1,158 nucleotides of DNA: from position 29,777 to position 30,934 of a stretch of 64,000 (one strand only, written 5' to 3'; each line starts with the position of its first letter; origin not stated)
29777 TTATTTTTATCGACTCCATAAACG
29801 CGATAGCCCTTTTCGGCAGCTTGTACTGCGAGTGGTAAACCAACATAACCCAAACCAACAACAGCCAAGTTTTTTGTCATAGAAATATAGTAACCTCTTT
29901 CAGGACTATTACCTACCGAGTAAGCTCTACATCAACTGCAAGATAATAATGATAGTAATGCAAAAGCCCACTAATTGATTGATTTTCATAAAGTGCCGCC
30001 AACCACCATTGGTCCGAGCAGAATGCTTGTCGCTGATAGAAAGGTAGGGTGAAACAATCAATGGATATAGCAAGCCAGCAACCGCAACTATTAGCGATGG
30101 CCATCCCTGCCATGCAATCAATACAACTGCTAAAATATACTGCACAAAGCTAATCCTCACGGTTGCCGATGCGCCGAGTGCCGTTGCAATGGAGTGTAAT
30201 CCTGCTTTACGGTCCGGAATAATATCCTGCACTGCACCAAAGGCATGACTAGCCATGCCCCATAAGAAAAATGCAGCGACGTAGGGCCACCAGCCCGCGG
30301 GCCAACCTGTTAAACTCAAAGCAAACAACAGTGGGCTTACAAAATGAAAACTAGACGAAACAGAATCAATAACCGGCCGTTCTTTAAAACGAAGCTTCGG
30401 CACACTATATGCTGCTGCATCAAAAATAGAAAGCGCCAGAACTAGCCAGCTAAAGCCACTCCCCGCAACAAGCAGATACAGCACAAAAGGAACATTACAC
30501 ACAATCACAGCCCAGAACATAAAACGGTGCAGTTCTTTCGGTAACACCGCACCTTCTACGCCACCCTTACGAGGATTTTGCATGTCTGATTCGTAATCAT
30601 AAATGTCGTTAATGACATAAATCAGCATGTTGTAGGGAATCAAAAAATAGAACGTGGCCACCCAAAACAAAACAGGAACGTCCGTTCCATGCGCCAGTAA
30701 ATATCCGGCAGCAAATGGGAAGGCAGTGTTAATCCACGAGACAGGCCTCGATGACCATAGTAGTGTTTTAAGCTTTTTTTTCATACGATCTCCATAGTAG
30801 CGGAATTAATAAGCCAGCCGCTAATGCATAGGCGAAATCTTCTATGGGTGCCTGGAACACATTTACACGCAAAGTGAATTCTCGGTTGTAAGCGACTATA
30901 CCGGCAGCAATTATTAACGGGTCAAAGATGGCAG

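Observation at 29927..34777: Complete six-gene carotenoid cluster of the actinobacterial C50 type in a genome that otherwise looks reduced and CPR-like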

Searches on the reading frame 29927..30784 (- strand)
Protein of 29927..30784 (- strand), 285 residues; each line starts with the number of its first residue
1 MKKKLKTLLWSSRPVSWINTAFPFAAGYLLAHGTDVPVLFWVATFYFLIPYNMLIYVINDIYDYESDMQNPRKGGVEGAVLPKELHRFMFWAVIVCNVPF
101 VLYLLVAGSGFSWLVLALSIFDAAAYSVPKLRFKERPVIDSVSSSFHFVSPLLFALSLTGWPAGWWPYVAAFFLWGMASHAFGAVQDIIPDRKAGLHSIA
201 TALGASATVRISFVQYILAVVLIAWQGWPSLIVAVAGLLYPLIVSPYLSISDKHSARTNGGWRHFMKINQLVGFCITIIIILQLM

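Call 3: search_protein_families(library=pfam, proteins=[window:29927-30784:-])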
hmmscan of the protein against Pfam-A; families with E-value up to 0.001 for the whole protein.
window:29927-30784:- (285 aa): 1 family
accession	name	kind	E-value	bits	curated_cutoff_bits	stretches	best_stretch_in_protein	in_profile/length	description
PF01040.23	UbiA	-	4.8e-27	95.3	34.2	1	22-249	3-232/250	UbiA prenyltransferase family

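Call 4: search_protein_families(library=ncbifam, proteins=[window:29927-30784:-])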
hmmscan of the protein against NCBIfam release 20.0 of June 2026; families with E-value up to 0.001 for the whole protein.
window:29927-30784:- (285 aa): 15 families
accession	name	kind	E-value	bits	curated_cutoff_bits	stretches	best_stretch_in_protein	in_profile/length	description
NF009608.0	PRK13105.1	equivalog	3.9e-115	384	217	1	2-283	6-288/291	prenyltransferase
NF010119.0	PRK13595.1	equivalog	3.6e-45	154.7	248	1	4-229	11-235/292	prenyltransferase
NF009516.0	PRK12875.1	equivalog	3.3e-42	144.5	205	1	3-284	15-289/292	prenyltransferase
NF009523.0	PRK12884.1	equivalog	6.3e-12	45.3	269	1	4-224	3-216/279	prenyltransferase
TIGR01475.1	ubiA_other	subfamily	4.8e-11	42.6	180.8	1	23-284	19-280/282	UbiA-like polyprenyltransferase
TIGR01474.1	ubiA_proteo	equivalog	1.1e-08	34.9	275.45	1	9-284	8-281/282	4-hydroxybenzoate octaprenyltransferase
NF009521.0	PRK12882.1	equivalog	2.6e-08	33.4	296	1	3-222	3-217/280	geranylgeranylglycerol-phosphate geranylgeranyltransferase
NF009609.0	PRK13106.1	equivalog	2.5e-06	27.1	349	1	166-239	180-255/301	prenyltransferase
NF041585.1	MqnP_Cj_Hp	exception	1.8e-05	24.4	375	1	58-282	59-279/281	menaquinone biosynthesis prenyltransferase MqnP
NF009524.0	PRK12886.1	equivalog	2e-05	24.1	387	1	56-263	59-260/291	prenyltransferase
NF009512.0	PRK12872.1-1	equivalog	5.5e-05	22.9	278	0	55-116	51-118/303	geranylgeranylglycerol-phosphate geranylgeranyltransferase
NF008978.0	PRK12324.1-4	equivalog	5.5e-05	22.3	207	1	6-149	33-174/322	decaprenyl-phosphate phosphoribosyltransferase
NF009517.0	PRK12876.1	equivalog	9e-05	22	419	0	183-251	192-267/300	prenyltransferase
NF009526.0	PRK12888.1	equivalog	0.00012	21.6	364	1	57-230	70-239/301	4-hydroxybenzoate octaprenyltransferase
NF009515.0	PRK12874.1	equivalog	0.00035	20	392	1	155-282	158-286/291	4-hydroxybenzoate polyprenyltransferase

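Call 8: find_encoding_contigs(protein=window:29927-30784:-, flank=10000, max_places=6)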
Protein window:29927-30784:- (285 aa): 18 contigs read that carry it; 6 places shown.
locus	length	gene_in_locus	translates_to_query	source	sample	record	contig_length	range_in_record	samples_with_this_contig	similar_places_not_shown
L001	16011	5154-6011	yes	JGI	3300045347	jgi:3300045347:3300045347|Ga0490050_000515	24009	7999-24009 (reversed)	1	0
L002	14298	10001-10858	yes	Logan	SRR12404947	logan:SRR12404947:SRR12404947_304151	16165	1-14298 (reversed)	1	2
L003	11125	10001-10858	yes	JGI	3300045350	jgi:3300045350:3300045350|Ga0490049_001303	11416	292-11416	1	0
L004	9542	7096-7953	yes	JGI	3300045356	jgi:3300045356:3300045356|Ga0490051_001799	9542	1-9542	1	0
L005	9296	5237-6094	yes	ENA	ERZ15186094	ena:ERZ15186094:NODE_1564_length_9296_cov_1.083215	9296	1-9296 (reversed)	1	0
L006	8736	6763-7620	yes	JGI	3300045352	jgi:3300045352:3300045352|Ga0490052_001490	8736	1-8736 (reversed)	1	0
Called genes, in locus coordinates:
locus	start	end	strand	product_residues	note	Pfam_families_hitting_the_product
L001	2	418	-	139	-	?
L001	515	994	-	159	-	PF00300:His_Phos_1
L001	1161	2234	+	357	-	PF00348:polyprenyl_synt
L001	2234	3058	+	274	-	PF00494:SQS_PSY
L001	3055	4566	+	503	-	PF01266:DAO (faint), PF01593:Amino_oxidase, PF03486:HI0933_like (faint), PF13450:NAD_binding_8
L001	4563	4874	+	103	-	-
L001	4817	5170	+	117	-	PF18916:Lycopene_cyc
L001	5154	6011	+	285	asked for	PF01040:UbiA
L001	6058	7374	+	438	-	PF02737:3HCDH_N (faint), PF03446:NAD_binding_2, PF03721:UDPG_MGDP_dh_N, PF03807:F420_oxidored (faint), PF00984:UDPG_MGDP_dh, PF03720:UDPG_MGDP_dh_C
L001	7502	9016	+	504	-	-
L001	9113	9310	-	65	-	PF00471:Ribosomal_L33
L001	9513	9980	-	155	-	-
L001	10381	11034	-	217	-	PF13424:TPR_12, PF00515:TPR_1, PF07719:TPR_2 (weak), PF12895:ANAPC3 (weak), PF13424:TPR_12 (weak), PF00515:TPR_1 (weak), PF07719:TPR_2, PF13181:TPR_8 (weak), +9 more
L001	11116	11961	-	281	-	PF13177:DNA_pol3_delta2, PF00004:AAA (faint)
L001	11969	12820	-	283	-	PF01479:S4 (weak), PF00849:PseudoU_synth_2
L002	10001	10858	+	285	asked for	PF01040:UbiA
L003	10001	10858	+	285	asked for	PF01040:UbiA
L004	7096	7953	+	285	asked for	PF01040:UbiA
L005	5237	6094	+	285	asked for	PF01040:UbiA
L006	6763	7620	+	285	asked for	PF01040:UbiA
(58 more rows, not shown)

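Call 9: find_homologous_proteins(query=window:29927-30784:-)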
Query window:29927-30784:- (285 aa): 7982 proteins with E <= 0.001 among 8000 candidates; the best 120 are listed.
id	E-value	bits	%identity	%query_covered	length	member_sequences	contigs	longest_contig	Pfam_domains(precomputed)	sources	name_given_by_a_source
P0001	8.1e-187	638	100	100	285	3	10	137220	PF01040.24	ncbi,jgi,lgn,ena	jgi:4-hydroxybenzoate polyprenyltransferase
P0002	3.2e-125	435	68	99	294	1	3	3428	PF01040.24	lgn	-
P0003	8.9e-123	427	66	99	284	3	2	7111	PF01040.24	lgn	-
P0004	4.5e-121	422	66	99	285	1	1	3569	PF01040.24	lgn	-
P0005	1.3e-120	420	66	99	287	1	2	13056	PF01040.24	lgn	-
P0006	2.1e-119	416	66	99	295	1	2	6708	PF01040.24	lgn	-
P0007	2.2e-117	410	65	100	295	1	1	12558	PF01040.24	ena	-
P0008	8.1e-117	408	65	99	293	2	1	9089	PF01040.24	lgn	-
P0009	1.3e-115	404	66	94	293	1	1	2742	PF01040.24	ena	-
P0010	4.4e-115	402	64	99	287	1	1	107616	PF01040.24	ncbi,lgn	-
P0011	2.2e-114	400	63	99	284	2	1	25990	PF01040.24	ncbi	-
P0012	5.1e-111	389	67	99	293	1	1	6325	PF01040.24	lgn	-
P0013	1.4e-105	371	61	95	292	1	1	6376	PF01040.24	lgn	-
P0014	1.7e-104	367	58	99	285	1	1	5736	PF01040.24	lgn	-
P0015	2.4e-104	367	58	99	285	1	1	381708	PF01040.24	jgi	jgi:4-hydroxybenzoate polyprenyltransferase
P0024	1.7e-100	354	58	98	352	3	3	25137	PF01040.24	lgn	-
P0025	2.1e-100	354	56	99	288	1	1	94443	PF01040.24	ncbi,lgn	-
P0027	2.0e-99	351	55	99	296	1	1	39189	PF01040.24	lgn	-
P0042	1.4e-96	341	58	99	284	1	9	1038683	PF01040.24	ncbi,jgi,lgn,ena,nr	ncbi:TPA: prenyltransferase [Candidatus Saccharibacteria bacterium]|nr:MAG: 4-hydroxybenzoate polypr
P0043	1.5e-96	341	55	100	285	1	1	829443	PF01040.24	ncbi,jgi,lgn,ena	jgi:4-hydroxybenzoate polyprenyltransferase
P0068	1.7e-95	338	55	97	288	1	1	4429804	PF01040.24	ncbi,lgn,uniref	ncbi:prenyltransferase [Herbiconiux sp. UC225_62]|uniref:prenyltransferase n=1 Tax=Herbiconiux sp. U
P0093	3.9e-94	333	56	100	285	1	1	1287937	PF01040.24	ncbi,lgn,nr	ncbi:prenyltransferase [Candidatus Saccharibacteria bacterium]|nr:prenyltransferase [Candidatus Sacc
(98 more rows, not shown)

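Call 11: list_cluster_members(proteins=[P0001, P0010, P0011, P0015, P0025, P0042, P0043, P0093])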
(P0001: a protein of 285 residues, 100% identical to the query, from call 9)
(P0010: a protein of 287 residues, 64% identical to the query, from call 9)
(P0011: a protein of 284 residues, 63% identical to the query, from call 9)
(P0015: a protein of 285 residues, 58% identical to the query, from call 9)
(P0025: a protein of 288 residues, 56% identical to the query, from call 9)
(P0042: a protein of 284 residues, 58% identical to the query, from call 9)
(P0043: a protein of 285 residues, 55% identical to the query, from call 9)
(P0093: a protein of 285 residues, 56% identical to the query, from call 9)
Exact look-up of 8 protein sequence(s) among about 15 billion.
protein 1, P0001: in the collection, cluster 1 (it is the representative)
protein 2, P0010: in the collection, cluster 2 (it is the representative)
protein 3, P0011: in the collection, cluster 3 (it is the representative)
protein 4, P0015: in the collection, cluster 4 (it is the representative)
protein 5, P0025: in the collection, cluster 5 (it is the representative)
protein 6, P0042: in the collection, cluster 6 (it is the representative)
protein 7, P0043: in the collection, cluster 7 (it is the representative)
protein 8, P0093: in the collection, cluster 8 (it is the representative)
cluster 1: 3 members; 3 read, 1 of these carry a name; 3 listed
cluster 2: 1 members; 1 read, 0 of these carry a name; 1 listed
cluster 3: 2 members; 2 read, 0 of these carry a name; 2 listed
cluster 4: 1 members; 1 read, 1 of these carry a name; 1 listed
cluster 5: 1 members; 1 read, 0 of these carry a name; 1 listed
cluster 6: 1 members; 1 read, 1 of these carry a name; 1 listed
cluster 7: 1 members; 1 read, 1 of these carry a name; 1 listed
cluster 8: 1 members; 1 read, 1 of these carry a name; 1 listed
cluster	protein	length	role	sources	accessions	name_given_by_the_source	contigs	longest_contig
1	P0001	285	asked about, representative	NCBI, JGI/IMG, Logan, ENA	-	4-hydroxybenzoate polyprenyltransferase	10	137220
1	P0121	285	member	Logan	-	-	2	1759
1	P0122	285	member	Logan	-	-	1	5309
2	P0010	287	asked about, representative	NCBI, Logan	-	-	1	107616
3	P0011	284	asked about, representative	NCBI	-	-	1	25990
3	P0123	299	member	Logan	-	-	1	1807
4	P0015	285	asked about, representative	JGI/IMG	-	4-hydroxybenzoate polyprenyltransferase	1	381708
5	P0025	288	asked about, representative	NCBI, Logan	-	-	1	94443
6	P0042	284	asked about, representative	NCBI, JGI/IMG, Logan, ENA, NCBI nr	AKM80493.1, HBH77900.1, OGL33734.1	TPA: prenyltransferase [Candidatus Saccharibacteria bacterium] | MAG: 4-hydroxybenzoate polyprenyltransferase-like protein prenyltransferase [Candidatus ...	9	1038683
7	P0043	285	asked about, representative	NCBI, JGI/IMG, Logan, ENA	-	4-hydroxybenzoate polyprenyltransferase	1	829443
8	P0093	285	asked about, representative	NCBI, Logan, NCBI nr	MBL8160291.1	prenyltransferase [Candidatus Saccharibacteria bacterium]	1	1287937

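Call 17: find_related_loci(query=window:29927-30784:-, collection=genome_contigs, flank=8000)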
Query window:29927-30784:- (285 aa) in genome_contigs; peptide patterns used: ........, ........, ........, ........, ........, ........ (x = any residue, [..] = any of these).
58 stretches matched a pattern; 9 encode a relative of the query (tblastn E <= 1e-3); 9 distinct loci.
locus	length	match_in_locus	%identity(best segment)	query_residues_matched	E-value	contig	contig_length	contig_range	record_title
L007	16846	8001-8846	63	3-284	3e-119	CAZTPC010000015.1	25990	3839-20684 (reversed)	MAG TPA_asm: uncultured Candidatus Saccharibacteria bacterium isolate SRP286056_co2_252 genome assembly, contig: NODE_27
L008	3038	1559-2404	52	1-283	7e-93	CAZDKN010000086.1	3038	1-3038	MAG TPA_asm: uncultured Candidatus Saccharimonas sp. isolate SRP062349_co2_266 genome assembly, contig: NODE_19913_lengt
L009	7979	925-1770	50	1-283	1e-88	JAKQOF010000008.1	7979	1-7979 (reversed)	MAG: bacterium isolate USDV_metabat.80_sub k141_1109066, whole genome shotgun sequence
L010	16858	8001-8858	47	3-281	8e-82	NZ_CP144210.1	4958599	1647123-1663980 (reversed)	Pengzhenrongella phosphoraccumulans strain M0-14 chromosome, complete genome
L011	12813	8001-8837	51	6-280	2e-82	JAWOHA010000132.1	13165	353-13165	MAG: Cryobacterium sp. isolate CWP4-1.bin.50 k191_1133925, whole genome shotgun sequence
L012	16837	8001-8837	50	5-282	5e-84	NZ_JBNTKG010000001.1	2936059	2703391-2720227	Microbacterium sp. YY-04 Scaffold1, whole genome shotgun sequence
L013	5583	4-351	62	168-283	2e-43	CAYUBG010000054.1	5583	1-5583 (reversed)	MAG TPA_asm: uncultured Candidatus Saccharibacteria bacterium isolate SRP170004_co1_3 genome assembly, contig: NODE_2365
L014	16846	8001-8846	49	1-281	3e-81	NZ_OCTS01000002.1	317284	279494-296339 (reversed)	Corynebacterium dentalis strain Marseille-P4122, whole genome shotgun sequence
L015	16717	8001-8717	32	4-249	5e-24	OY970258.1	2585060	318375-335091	MAG: Euryarchaeota archaeon isolate MFD04408.bin.c.2 genome assembly, chromosome: 1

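Call 36: search_protein_families(library=ncbifam, max_evalue=1e-20, proteins=[P0068, P0042, P0093])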
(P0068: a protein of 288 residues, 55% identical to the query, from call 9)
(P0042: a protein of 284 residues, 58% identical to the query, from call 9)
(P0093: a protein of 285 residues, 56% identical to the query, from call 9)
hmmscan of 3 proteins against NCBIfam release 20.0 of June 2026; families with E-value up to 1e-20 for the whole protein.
P0068 (288 aa): 3 families
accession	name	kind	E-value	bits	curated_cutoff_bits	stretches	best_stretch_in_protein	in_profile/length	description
NF009608.0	PRK13105.1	equivalog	2.5e-147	489.6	217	1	1-283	8-290/291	prenyltransferase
NF010119.0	PRK13595.1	equivalog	2.1e-49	168.6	248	1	2-279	12-283/292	prenyltransferase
NF009516.0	PRK12875.1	equivalog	3.3e-42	144.6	205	1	3-283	18-290/292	prenyltransferase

P0042 (284 aa): 3 families
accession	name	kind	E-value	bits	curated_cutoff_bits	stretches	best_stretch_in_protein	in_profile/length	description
NF009608.0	PRK13105.1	equivalog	3.5e-117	390.7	217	1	3-282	7-288/291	prenyltransferase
NF010119.0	PRK13595.1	equivalog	4.2e-43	147.9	248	1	3-228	10-235/292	prenyltransferase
NF009516.0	PRK12875.1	equivalog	5.6e-38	130.7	205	1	4-282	16-288/292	prenyltransferase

P0093 (285 aa): 3 families
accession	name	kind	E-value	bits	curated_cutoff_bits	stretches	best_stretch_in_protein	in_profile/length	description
NF009608.0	PRK13105.1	equivalog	1e-121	405.6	217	1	2-282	6-288/291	prenyltransferase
NF010119.0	PRK13595.1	equivalog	1.2e-46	159.6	248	1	4-283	11-286/292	prenyltransferase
NF009516.0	PRK12875.1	equivalog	3.1e-40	138.1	205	1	3-283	15-289/292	prenyltransferase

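Call 55: search_solved_structures(query=window:29927-30784:-, max_evalue=0.01)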
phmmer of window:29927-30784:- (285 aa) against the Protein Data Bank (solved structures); distinct sequences matched with E-value up to 0.01: 1.
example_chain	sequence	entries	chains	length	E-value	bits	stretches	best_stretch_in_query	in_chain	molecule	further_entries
4tq3_A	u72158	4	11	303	0.00047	22.9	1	12-227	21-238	Prenyltransferase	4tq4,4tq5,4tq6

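Call 58: search_protein_representatives(protein=window:29927-30784:-)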
Query: 285 residues. Proteins with E-value up to 0.001 (for the whole library): 1305; up to 1e-10: 772; up to 1e-30: 114. The best 150 are listed.
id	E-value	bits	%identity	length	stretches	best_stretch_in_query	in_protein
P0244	4.2e-81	289.0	51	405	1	7-283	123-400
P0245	7.2e-80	284.9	48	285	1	3-282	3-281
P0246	1.8e-79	283.6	51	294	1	5-281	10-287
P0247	1.5e-78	280.6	50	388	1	5-282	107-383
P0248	1.3e-77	277.6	53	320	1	3-278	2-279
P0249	2.8e-75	269.8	48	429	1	5-283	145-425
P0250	5.0e-72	259.2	49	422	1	5-282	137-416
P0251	1.2e-70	254.6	50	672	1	5-281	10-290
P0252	9.9e-68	245.1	45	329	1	7-282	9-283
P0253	1.3e-67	244.7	53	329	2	6-159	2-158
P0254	2.7e-67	243.6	56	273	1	7-217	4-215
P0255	2.5e-66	240.5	48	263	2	95-281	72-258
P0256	8.3e-66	238.8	55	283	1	3-211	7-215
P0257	1.1e-65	238.3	45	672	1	6-282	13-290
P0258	2.3e-65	237.3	47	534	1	7-282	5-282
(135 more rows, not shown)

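Call 61: find_encoding_contigs(protein=P0042, flank=10000, max_places=2)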
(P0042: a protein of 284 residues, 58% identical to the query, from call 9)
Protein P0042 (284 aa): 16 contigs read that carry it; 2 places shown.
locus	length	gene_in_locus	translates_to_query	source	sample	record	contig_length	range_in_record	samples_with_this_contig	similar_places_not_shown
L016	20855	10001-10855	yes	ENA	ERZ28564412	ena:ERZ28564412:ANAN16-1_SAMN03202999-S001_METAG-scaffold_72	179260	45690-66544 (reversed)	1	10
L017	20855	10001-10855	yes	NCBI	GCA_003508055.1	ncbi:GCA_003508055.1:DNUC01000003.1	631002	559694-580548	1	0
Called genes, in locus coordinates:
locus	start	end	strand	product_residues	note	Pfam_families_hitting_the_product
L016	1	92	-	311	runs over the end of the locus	PF01544:CorA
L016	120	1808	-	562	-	PF00083:Sugar_tr, PF07690:MFS_1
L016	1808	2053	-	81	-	PF04014:MazE_antitoxin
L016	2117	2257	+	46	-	-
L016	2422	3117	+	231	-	PF00027:cNMP_binding, PF13545:HTH_Crp_2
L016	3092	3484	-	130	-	PF00072:Response_reg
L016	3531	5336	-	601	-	PF03924:CHASE, PF00512:HisKA, PF02518:HATPase_c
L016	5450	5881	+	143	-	PF00011:HSP20, PF17886:ArsA_HSP20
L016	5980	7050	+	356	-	PF00348:polyprenyl_synt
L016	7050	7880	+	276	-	PF00494:SQS_PSY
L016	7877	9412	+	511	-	PF00890:FAD_binding_2 (faint), PF01266:DAO (weak), PF01593:Amino_oxidase, PF03486:HI0933_like (faint), PF07992:Pyr_redox_2 (faint), PF13450:NAD_binding_8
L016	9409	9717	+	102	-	-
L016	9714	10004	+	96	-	PF18916:Lycopene_cyc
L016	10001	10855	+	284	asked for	PF01040:UbiA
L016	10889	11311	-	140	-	PF00903:Glyoxalase, PF06983:3-dmu-9_3-mt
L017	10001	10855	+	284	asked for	PF01040:UbiA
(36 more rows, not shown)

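Call 62: find_encoding_contigs(protein=P0093, flank=10000, max_places=1)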
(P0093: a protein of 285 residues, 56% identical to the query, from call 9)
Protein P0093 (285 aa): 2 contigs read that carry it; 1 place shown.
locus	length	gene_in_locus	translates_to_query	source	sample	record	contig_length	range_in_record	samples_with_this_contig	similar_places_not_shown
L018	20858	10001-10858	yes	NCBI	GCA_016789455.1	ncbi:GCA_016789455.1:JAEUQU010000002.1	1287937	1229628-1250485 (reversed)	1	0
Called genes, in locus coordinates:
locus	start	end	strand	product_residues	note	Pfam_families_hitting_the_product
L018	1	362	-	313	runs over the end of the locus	PF02449:Glyco_hydro_42 (weak)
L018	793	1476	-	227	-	-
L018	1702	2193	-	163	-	-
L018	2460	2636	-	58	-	-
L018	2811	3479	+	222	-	PF00027:cNMP_binding, PF13545:HTH_Crp_2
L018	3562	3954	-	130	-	PF00072:Response_reg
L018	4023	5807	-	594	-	PF03924:CHASE, PF00512:HisKA, PF02518:HATPase_c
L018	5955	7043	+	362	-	PF00348:polyprenyl_synt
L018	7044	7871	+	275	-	PF00494:SQS_PSY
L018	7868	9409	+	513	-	PF01266:DAO, PF01593:Amino_oxidase, PF13450:NAD_binding_8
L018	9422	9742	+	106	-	-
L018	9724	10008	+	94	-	PF18916:Lycopene_cyc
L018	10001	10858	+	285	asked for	PF01040:UbiA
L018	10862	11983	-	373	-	PF00072:Response_reg, PF00512:HisKA, PF02518:HATPase_c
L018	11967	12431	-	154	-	PF00072:Response_reg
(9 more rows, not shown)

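Call 69: find_encoding_contigs(protein=P0027, flank=10000, max_places=1)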
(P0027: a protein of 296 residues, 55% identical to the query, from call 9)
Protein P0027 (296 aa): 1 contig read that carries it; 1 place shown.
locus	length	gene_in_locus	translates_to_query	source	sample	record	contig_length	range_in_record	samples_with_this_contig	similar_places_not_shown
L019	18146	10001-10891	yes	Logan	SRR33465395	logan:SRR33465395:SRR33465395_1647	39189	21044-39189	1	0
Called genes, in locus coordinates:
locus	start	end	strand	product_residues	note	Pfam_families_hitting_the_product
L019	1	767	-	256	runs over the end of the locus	PF06966:DUF1295, PF02544:Steroid_dh (weak)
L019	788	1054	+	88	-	-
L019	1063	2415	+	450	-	PF03616:Glt_symporter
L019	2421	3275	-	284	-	-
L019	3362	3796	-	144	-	PF08922:DUF1905, PF13376:OmdA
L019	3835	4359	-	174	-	-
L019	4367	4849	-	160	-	-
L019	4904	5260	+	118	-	PF09966:DUF2200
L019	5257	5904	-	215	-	PF00383:dCMP_cyt_deam_1 (weak)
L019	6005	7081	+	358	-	PF00348:polyprenyl_synt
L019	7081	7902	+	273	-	PF00494:SQS_PSY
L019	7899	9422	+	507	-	PF01266:DAO, PF01593:Amino_oxidase, PF13450:NAD_binding_8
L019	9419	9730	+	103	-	PF18916:Lycopene_cyc (weak)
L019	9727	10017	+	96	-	PF18916:Lycopene_cyc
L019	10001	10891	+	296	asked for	PF01040:UbiA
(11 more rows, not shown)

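Call 70: find_encoding_contigs(protein=P0015, flank=10000, max_places=1)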
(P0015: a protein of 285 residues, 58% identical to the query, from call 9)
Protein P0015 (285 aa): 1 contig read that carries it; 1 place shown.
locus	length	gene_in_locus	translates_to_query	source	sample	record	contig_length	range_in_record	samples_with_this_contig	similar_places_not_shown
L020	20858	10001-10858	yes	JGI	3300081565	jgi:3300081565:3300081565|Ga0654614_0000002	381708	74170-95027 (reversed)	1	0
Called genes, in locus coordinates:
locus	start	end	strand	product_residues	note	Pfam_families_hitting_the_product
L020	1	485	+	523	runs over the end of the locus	-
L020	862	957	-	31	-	-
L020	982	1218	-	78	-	-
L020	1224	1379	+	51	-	-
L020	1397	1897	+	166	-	PF08645:PNK3P (weak), PF13419:HAD_2 (faint)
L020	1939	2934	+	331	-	-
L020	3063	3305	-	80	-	-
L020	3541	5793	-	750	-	-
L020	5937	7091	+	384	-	PF00348:polyprenyl_synt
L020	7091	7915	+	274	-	PF00494:SQS_PSY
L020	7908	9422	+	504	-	PF00070:Pyr_redox (faint), PF01266:DAO (weak), PF01593:Amino_oxidase, PF07992:Pyr_redox_2 (faint), PF13450:NAD_binding_8, PF01266:DAO (weak)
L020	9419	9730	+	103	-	-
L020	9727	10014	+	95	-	PF18916:Lycopene_cyc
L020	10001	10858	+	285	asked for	PF01040:UbiA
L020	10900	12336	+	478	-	PF00224:PK, PF02887:PK_C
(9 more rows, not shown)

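Call 71: find_encoding_contigs(protein=P0024, flank=10000, max_places=1)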
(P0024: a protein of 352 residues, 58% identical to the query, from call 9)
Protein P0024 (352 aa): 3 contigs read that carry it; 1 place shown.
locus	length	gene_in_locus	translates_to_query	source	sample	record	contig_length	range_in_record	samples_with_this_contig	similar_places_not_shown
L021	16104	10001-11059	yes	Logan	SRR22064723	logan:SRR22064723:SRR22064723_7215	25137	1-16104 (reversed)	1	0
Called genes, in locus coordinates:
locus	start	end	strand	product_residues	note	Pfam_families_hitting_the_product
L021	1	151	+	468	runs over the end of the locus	PF01406:tRNA-synt_1e, PF01921:tRNA-synt_1f (faint), PF09334:tRNA-synt_1g (faint), PF00133:tRNA-synt_1 (weak), PF23493:CysS_C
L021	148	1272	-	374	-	PF01594:AI-2E_transport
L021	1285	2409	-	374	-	PF13439:Glyco_transf_4, PF13477:Glyco_trans_4_2 (weak), PF13579:Glyco_trans_4_4, PF20706:GT4-conflict (weak), PF00534:Glycos_transf_1, PF13692:Glyco_trans_1_4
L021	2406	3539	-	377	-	PF13439:Glyco_transf_4, PF13579:Glyco_trans_4_4, PF20706:GT4-conflict, PF00534:Glycos_transf_1, PF13692:Glyco_trans_1_4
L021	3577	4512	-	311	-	-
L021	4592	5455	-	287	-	PF02557:VanY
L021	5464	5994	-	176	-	PF00080:Sod_Cu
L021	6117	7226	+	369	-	PF00348:polyprenyl_synt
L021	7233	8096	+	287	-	PF00494:SQS_PSY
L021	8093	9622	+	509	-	PF01266:DAO (faint), PF01593:Amino_oxidase, PF13450:NAD_binding_8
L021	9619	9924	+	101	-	-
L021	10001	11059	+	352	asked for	PF01040:UbiA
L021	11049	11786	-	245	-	-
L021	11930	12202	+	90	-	-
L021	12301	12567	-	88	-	-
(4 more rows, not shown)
